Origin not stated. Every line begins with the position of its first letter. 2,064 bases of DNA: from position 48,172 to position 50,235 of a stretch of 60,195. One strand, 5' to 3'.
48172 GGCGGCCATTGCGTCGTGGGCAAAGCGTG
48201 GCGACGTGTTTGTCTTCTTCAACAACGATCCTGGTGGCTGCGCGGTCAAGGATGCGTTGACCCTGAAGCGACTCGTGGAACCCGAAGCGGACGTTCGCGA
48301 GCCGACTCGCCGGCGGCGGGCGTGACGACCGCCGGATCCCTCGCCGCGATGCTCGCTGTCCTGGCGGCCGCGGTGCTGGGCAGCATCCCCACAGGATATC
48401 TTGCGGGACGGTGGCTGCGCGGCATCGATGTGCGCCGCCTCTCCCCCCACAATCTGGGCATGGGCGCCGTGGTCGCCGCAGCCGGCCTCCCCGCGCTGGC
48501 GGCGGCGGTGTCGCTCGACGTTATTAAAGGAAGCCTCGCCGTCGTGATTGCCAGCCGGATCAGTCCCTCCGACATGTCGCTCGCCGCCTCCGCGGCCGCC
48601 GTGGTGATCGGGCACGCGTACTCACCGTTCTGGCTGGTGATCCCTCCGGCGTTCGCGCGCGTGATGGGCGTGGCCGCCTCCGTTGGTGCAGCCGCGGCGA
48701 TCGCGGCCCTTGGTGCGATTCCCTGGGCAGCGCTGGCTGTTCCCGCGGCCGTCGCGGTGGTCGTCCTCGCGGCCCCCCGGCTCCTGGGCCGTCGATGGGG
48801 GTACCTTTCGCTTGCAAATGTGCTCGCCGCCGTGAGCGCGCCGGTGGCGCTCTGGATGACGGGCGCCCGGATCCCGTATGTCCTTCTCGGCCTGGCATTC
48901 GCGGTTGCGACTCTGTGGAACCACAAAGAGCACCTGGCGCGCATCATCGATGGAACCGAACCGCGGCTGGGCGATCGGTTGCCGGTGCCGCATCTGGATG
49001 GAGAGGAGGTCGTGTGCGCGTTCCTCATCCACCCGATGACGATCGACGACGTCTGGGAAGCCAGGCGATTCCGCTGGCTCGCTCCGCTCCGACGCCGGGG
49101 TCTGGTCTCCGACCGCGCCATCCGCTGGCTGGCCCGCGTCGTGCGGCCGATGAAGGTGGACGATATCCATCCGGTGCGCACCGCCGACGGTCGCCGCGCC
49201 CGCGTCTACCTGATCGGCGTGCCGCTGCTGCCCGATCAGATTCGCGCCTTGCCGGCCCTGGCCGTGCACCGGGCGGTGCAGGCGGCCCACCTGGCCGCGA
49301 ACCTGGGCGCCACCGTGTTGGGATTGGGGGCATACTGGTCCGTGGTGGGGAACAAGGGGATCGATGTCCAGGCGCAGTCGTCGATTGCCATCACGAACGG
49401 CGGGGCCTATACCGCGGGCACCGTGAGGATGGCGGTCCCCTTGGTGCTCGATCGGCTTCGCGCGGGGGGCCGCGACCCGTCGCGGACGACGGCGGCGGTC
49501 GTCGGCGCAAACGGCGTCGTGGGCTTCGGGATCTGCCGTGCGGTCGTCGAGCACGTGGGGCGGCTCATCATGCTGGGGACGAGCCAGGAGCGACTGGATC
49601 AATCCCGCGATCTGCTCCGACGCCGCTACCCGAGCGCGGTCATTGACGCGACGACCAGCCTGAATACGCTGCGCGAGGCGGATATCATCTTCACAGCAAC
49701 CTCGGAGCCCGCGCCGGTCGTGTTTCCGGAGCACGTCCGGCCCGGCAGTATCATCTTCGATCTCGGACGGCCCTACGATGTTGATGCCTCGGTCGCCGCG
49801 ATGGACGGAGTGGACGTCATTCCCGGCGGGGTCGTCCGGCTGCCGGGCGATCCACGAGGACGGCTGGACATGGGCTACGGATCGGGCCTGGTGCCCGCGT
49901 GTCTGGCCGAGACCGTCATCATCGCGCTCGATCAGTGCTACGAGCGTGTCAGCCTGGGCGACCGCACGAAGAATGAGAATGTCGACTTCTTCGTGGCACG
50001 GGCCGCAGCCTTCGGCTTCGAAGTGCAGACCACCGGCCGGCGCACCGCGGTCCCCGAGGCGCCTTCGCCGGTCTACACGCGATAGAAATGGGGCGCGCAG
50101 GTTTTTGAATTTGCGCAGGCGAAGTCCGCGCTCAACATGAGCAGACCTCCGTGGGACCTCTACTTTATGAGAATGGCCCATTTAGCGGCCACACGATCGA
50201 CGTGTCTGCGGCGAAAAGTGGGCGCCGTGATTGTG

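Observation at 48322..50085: Single-ORF fusion of a degenerate PlsY-like membrane domain to an acyl-ACP-reductase-like (COG5322) domain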

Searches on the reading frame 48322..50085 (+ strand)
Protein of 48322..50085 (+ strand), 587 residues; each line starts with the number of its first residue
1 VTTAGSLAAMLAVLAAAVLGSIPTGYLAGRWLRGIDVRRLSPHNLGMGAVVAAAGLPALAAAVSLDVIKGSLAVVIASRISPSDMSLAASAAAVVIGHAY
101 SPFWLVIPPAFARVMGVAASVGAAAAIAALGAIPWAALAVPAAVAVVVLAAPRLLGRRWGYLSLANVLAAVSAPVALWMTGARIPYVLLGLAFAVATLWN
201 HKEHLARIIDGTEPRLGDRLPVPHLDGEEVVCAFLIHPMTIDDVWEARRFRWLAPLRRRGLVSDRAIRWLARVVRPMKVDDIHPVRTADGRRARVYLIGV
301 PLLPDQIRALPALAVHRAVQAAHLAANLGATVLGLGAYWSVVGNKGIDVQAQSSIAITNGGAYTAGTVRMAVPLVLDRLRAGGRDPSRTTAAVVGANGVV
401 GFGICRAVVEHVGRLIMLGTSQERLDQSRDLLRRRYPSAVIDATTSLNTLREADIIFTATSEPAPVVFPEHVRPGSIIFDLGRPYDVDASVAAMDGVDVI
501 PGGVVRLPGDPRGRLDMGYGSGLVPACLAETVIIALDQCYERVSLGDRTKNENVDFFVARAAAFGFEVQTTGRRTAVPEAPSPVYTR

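Call 3: search_protein_families(library=pfam, proteins=[window:48322-50085:+], max_evalue=1)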
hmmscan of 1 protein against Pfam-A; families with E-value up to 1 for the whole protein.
window:48322-50085:+ (587 aa): 5 families
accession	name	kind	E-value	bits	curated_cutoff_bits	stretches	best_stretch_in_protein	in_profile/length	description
PF02660.20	G3P_acyltransf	-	3.9e-23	82.8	24.1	1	18-208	4-164/164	Glycerol-3-phosphate acyltransferase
PF01488.26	Shikimate_DH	-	9e-08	32.7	24.3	1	388-500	12-130/138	Shikimate / quinate 5-dehydrogenase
PF01118.30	Semialdhyde_dh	-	0.00079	20.3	26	1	391-490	2-105/121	Semialdehyde dehydrogenase, NAD binding domain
PF02423.21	OCD_Mu_crystall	-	0.0044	16.5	24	1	400-481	143-224/314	Ornithine cyclodeaminase/mu-crystallin family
PF23441.1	SDR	-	0.033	14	27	1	388-444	7-64/258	SDR-like rossmann domain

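Call 4: search_protein_families(library=ncbifam, proteins=[window:48322-50085:+], max_evalue=1)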
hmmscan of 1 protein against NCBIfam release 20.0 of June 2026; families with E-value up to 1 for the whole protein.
window:48322-50085:+ (587 aa): 20 families
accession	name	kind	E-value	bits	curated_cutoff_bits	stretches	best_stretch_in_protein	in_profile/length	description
NF053554.1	prodigi_MAP_PigE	equivalog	6.2e-29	100.9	850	1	278-568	46-335/837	prodigiosin MAP biosynthesis aminotransferase PigE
TIGR00023.1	TIGR00023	equivalog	5.9e-22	78.4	137.2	1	9-216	5-193/196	glycerol-3-phosphate 1-O-acyltransferase PlsY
NF010993.0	PRK14417.1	equivalog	2e-12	47.1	249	1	9-134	5-125/232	membrane protein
TIGR04058.1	AcACP_reductase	equivalog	3.5e-12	46.3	449.7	1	276-548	39-315/339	long-chain acyl-[acyl-carrier-protein] reductase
NF010990.0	PRK14414.1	equivalog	1e-10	41.7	261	1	7-131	5-124/210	glycerol-3-phosphate acyltransferase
NF010992.0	PRK14416.1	equivalog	1.8e-10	41.2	222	1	11-180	1-158/207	membrane protein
NF000744.0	PRK00045.1-3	equivalog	1.7e-05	23.9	429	1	384-500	181-305/447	glutamyl-tRNA reductase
TIGR01035.1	hemA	equivalog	1.8e-05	23.9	209.55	1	389-499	181-294/416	glutamyl-tRNA reductase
NF001254.0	PRK00220.2-1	equivalog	7e-05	23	199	1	10-101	7-98/182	glycerol-3-phosphate 1-O-acyltransferase PlsY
NF006379.0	PRK08618.1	equivalog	0.0017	17.8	417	1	391-482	130-222/326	ornithine cyclodeaminase family protein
TIGR02992.1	ectoine_eutC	equivalog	0.0031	16.7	471.65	1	419-483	161-225/326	ectoine utilization protein EutC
TIGR03944.1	dehyd_SbnB_fam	equivalog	0.0072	15.4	326.9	1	386-480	130-227/327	2,3-diaminopropionate biosynthesis protein SbnB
TIGR01850.1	argC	equivalog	0.0084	15.4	233.6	1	390-485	2-101/345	N-acetyl-gamma-glutamyl-phosphate reductase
NF000750.0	PRK00045.3-4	equivalog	0.0091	15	289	1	442-507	233-304/439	glutamyl-tRNA reductase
NF006141.0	PRK08291.1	equivalog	0.016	14.2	408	1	391-483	135-228/330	cyclodeaminase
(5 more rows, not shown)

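Call 5: find_homologous_proteins(query=window:48322-50085:+, max_evalue=0.00001)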
Query window:48322-50085:+ (587 aa): 435 proteins with E <= 0.00001 among 8000 candidates; the best 120 are listed.
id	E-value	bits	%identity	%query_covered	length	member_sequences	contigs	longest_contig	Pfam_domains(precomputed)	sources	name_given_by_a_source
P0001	0.0e+0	1262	100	100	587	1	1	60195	PF02660.21,PF01488.27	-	-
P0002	0.0e+0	1054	83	100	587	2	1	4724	PF02660.21,PF01488.27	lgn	-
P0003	0.0e+0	1047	82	100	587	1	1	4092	PF02660.21,PF01488.27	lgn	-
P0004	0.0e+0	1036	80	100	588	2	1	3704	PF02660.21,PF01488.27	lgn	-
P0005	1.8e-267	907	71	99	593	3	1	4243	PF02660.21,PF01488.27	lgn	-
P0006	5.5e-263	892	72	98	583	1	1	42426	PF02660.21,PF01488.27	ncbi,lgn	-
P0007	6.6e-258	875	72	95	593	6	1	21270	PF02660.21,PF01488.27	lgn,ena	-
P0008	2.1e-256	870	68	98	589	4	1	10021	PF02660.21,PF01488.27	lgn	-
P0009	6.8e-256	869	70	96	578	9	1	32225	PF02660.21,PF01488.27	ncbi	-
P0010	3.0e-255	866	82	78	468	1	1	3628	PF01488.27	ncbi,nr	ncbi:MAG TPA: hypothetical protein VFM39_07170, partial [bacterium]|nr:hypothetical protein [bacteri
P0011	1.9e-254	864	69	95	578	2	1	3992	PF02660.21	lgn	-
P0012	1.1e-253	861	68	97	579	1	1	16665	PF02660.21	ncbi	-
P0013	2.1e-253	860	70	96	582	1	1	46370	PF02660.21,PF01488.27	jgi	jgi:predicted amino acid dehydrogenase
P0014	7.3e-253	859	68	97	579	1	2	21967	PF02660.21,PF01488.27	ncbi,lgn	-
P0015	3.5e-252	856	69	96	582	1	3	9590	PF02660.21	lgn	-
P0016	4.1e-251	853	69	97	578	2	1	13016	PF02660.21,PF01488.27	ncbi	-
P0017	6.6e-250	849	69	96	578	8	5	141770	PF02660.21,PF01488.27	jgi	-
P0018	1.4e-249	848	69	94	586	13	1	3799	PF02660.21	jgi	-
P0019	4.7e-246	836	67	97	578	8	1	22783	PF02660.21,PF01488.27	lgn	-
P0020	1.9e-245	834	69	94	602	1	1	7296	PF02660.21,PF01488.27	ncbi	-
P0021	3.0e-245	833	69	96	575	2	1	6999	PF02660.21,PF01488.27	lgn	-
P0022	1.7e-244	831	67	96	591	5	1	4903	PF02660.21,PF01488.27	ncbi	-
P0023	6.9e-244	829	67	96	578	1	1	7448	PF02660.21,PF01488.27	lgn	-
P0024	1.2e-242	825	66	99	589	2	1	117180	PF02660.21,PF01488.27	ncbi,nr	ncbi:MAG: glycerol-3-phosphate acyltransferase [Armatimonadota bacterium]|nr:glycerol-3-phosphate ac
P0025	1.4e-242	825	68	96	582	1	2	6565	PF02660.21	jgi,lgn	jgi:predicted amino acid dehydrogenase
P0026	6.2e-242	822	68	96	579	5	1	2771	PF02660.21,PF01488.27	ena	-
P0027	1.0e-241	822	68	96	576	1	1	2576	PF02660.21,PF01488.27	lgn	-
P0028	5.8e-240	816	67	96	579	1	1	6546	PF02660.21,PF01488.27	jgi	jgi:acyl-phosphate glycerol 3-phosphate acyltransferase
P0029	8.1e-240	815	68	94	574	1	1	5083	PF02660.21,PF01488.27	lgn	-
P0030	4.5e-239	813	67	97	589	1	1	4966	PF02660.21,PF01488.27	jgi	jgi:acyl-phosphate glycerol 3-phosphate acyltransferase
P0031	9.3e-237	805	66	96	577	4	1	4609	PF02660.21,PF01488.27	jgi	-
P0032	1.1e-235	802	64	96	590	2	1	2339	PF02660.21,PF01488.27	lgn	-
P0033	4.8e-235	800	64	97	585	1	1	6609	PF02660.21,PF01488.27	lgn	-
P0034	5.4e-235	800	65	96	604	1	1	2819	PF02660.21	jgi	jgi:predicted amino acid dehydrogenase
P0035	2.5e-233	794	66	98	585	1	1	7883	PF02660.21,PF01488.27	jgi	jgi:acyl-phosphate glycerol 3-phosphate acyltransferase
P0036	1.5e-232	792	64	97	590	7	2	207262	PF02660.21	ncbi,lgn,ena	-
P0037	1.6e-232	791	65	96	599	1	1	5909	PF02660.21,PF01488.27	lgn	-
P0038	3.6e-232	790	66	95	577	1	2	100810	PF02660.21,PF01488.27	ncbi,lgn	-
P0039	2.2e-230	784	64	97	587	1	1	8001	PF02660.21,PF01488.27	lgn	-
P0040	4.0e-229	780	63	97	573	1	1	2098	PF02660.21,PF01488.27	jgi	jgi:acyl-phosphate glycerol 3-phosphate acyltransferase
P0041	2.5e-228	778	65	94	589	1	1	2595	PF02660.21,PF01488.27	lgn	-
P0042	3.4e-228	777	66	94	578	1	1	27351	PF02660.21,PF01488.27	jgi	jgi:predicted amino acid dehydrogenase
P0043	6.7e-228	776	63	97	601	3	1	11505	PF02660.21,PF01488.27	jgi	jgi:acyl-phosphate glycerol 3-phosphate acyltransferase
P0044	9.3e-228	776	66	95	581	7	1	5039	PF02660.21,PF01488.27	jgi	-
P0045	1.1e-227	775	65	96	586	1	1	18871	PF02660.21,PF01488.27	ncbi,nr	ncbi:MAG: glycerol-3-phosphate acyltransferase [Armatimonadota bacterium]|nr:glycerol-3-phosphate ac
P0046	7.0e-227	773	65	96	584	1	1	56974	PF02660.21,PF01488.27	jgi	-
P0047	1.8e-226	771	65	94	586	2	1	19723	PF02660.21,PF01488.27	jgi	jgi:predicted amino acid dehydrogenase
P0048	3.7e-226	770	65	95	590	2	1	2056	PF02660.21,PF01488.27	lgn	-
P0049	1.4e-224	765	64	93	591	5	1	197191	PF02660.21,PF01488.27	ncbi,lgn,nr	ncbi:MAG: glycerol-3-phosphate acyltransferase [Armatimonadota bacterium]|nr:glycerol-3-phosphate ac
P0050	4.0e-223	760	64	94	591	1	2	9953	PF02660.21,PF01488.27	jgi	jgi:predicted amino acid dehydrogenase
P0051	5.5e-223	760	62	97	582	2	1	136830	PF02660.21,PF01488.27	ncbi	-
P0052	9.8e-221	752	64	97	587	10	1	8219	PF02660.21,PF01488.27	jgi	jgi:predicted amino acid dehydrogenase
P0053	5.2e-220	750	63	93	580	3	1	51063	PF02660.21,PF01488.27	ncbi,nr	ncbi:MAG: glycerol-3-phosphate acyltransferase [Armatimonadota bacterium]|nr:glycerol-3-phosphate ac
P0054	1.9e-219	748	71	82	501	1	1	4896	PF02660.21,PF01488.27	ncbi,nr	ncbi:MAG: glycerol-3-phosphate acyltransferase, partial [Armatimonadetes bacterium]|nr:glycerol-3-ph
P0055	2.9e-219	748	63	94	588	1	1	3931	PF02660.21,PF01488.27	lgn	-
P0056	1.9e-216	738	63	96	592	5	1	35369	PF02660.21,PF01488.27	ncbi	-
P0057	9.6e-216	736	61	97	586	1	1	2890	PF02660.21,PF01488.27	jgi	jgi:predicted amino acid dehydrogenase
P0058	1.0e-214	733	62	95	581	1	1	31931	PF02660.21,PF01488.27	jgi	jgi:predicted amino acid dehydrogenase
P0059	3.8e-196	671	68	77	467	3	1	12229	PF01488.27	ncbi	-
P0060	6.6e-193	661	71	72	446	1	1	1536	PF01488.27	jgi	jgi:predicted amino acid dehydrogenase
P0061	1.4e-186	640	54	98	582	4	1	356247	PF02660.21,PF01488.27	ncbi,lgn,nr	ncbi:MAG: glycerol-3-phosphate acyltransferase [Armatimonadota bacterium]|nr:glycerol-3-phosphate ac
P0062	1.1e-185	637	55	97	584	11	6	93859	PF02660.21,PF01488.27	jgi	-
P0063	7.3e-184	631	54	95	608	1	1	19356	PF02660.21,PF01488.27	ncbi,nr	ncbi:MAG: glycerol-3-phosphate acyltransferase [Armatimonadetes bacterium]|nr:glycerol-3-phosphate a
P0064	4.9e-178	612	53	98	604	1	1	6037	PF02660.21,PF01488.27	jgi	jgi:acyl-phosphate glycerol 3-phosphate acyltransferase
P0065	7.8e-176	604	51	96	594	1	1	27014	PF02660.21,PF01488.27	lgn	-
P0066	6.2e-174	598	68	67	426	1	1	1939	PF01488.27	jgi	jgi:predicted amino acid dehydrogenase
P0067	7.1e-174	598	52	96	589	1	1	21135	PF02660.21,PF01488.27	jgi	jgi:acyl-phosphate glycerol 3-phosphate acyltransferase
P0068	1.1e-173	597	52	98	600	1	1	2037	PF02660.21,PF01488.27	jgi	jgi:acyl-phosphate glycerol 3-phosphate acyltransferase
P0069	5.6e-173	595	53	95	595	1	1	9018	PF02660.21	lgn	-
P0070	1.8e-172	593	50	98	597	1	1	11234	PF02660.21,PF01488.27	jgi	jgi:acyl-phosphate glycerol 3-phosphate acyltransferase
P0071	2.0e-172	593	67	70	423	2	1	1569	PF02660.21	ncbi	ncbi:MAG: glycerol-3-phosphate acyltransferase, partial [Alphaproteobacteria bacterium]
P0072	3.9e-172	592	51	96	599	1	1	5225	PF02660.21,PF01488.27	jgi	jgi:acyl-phosphate glycerol 3-phosphate acyltransferase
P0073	4.9e-172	592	50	96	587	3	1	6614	PF02660.21,PF01488.27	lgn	-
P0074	2.5e-170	586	53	95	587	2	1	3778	PF02660.21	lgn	-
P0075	5.0e-170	585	51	95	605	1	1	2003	PF02660.21,PF01488.27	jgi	-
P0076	6.4e-170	585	52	93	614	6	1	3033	PF02660.21,PF01488.27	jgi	jgi:acyl-phosphate glycerol 3-phosphate acyltransferase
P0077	6.7e-170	585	50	99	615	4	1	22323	PF02660.21,PF01488.27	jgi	jgi:acyl-phosphate glycerol 3-phosphate acyltransferase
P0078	9.0e-170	584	50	96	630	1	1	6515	PF02660.21,PF01488.27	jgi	jgi:acyl-phosphate glycerol 3-phosphate acyltransferase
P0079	2.8e-169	583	51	97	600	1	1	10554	PF02660.21,PF01488.27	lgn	-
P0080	3.5e-169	582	50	96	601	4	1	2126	PF02660.21,PF01488.27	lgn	-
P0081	1.1e-168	581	51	96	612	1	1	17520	PF02660.21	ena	-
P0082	1.3e-168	580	68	65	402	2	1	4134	PF01488.27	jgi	jgi:predicted amino acid dehydrogenase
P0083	1.4e-168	580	50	97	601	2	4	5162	PF02660.21,PF01488.27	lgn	-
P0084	1.4e-168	580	51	96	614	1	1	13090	PF02660.21,PF01488.27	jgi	jgi:acyl-phosphate glycerol 3-phosphate acyltransferase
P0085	2.0e-168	580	52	93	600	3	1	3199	PF02660.21,PF01488.27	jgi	jgi:acyl-phosphate glycerol 3-phosphate acyltransferase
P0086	2.1e-168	580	51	96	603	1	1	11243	PF02660.21,PF01488.27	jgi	jgi:acyl-phosphate glycerol 3-phosphate acyltransferase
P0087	9.4e-168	578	50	99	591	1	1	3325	PF02660.21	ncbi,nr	ncbi:MAG: Glycerol-3-phosphate acyltransferase [Armatimonadetes bacterium]|nr:Glycerol-3-phosphate a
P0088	1.0e-167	577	50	95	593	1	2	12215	PF02660.21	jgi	jgi:acyl-phosphate glycerol 3-phosphate acyltransferase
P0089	1.3e-167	577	50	96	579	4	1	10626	PF02660.21,PF01488.27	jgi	jgi:acyl-phosphate glycerol 3-phosphate acyltransferase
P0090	1.4e-167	577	51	93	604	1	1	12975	PF02660.21,PF01488.27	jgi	jgi:acyl-phosphate glycerol 3-phosphate acyltransferase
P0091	2.1e-167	576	54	96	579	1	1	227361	PF02660.21,PF01488.27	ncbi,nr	ncbi:MAG: glycerol-3-phosphate acyltransferase [Bacillota bacterium]|nr:glycerol-3-phosphate acyltra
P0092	1.7e-166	573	50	99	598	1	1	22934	PF02660.21,PF01488.27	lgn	-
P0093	2.1e-166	573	50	96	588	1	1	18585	PF02660.21,PF01488.27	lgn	-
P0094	8.5e-166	571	51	93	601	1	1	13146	PF02660.21,PF01488.27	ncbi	-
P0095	1.0e-165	571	75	58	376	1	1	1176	PF01488.27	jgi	jgi:predicted amino acid dehydrogenase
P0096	2.1e-165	570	49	95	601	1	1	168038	PF02660.21,PF01488.27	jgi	-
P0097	2.5e-165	570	51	93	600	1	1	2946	PF02660.21,PF01488.27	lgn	-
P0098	3.9e-165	569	50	98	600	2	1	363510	PF02660.21,PF01488.27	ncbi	-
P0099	5.4e-165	568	50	98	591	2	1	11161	PF02660.21,PF01488.27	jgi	jgi:acyl-phosphate glycerol 3-phosphate acyltransferase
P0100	6.2e-165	568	51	93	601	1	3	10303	PF02660.21,PF01488.27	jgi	jgi:acyl-phosphate glycerol 3-phosphate acyltransferase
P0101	9.0e-165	568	50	96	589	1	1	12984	PF02660.21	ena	-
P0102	2.0e-164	567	51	95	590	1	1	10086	PF02660.21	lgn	-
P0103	2.7e-164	566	50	96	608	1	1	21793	PF02660.21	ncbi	-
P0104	3.4e-164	566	50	96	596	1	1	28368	PF02660.21,PF01488.27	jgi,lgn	jgi:acyl-phosphate glycerol 3-phosphate acyltransferase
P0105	5.0e-164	565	50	98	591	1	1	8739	PF02660.21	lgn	-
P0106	5.8e-164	565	51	96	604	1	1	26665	PF02660.21,PF01488.27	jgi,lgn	jgi:acyl-phosphate glycerol 3-phosphate acyltransferase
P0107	7.8e-164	565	49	98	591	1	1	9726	PF02660.21,PF01488.27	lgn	-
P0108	1.8e-163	563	49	96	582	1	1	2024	PF02660.21,PF01488.27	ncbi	-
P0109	3.4e-163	563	49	96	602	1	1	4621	PF02660.21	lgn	-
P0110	4.1e-163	562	50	93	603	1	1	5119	PF02660.21,PF01488.27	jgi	jgi:acyl-phosphate glycerol 3-phosphate acyltransferase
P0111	4.6e-163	562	51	98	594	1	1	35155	PF02660.21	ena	-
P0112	7.6e-163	561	50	96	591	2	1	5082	PF02660.21,PF01488.27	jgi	-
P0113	1.4e-162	560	51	93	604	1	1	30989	PF02660.21,PF01488.27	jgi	jgi:acyl-phosphate glycerol 3-phosphate acyltransferase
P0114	1.5e-162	560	48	98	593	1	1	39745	PF02660.21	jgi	jgi:acyl-phosphate glycerol 3-phosphate acyltransferase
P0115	2.1e-162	560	51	95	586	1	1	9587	PF02660.21,PF01488.27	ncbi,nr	ncbi:MAG: glycerol-3-phosphate acyltransferase [Armatimonadetes bacterium]|nr:glycerol-3-phosphate a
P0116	2.3e-162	560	47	97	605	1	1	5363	PF02660.21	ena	-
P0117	4.5e-162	559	75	58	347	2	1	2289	PF01488.27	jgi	jgi:predicted amino acid dehydrogenase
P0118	5.2e-162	559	50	98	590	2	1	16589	PF02660.21,PF01488.27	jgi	jgi:acyl-phosphate glycerol 3-phosphate acyltransferase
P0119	8.9e-162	558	53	93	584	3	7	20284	PF02660.21,PF01488.27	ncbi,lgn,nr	ncbi:MAG: glycerol-3-phosphate acyltransferase [Firmicutes bacterium]|nr:glycerol-3-phosphate acyltr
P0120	5.3e-161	555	51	96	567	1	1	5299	PF02660.21,PF01488.27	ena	-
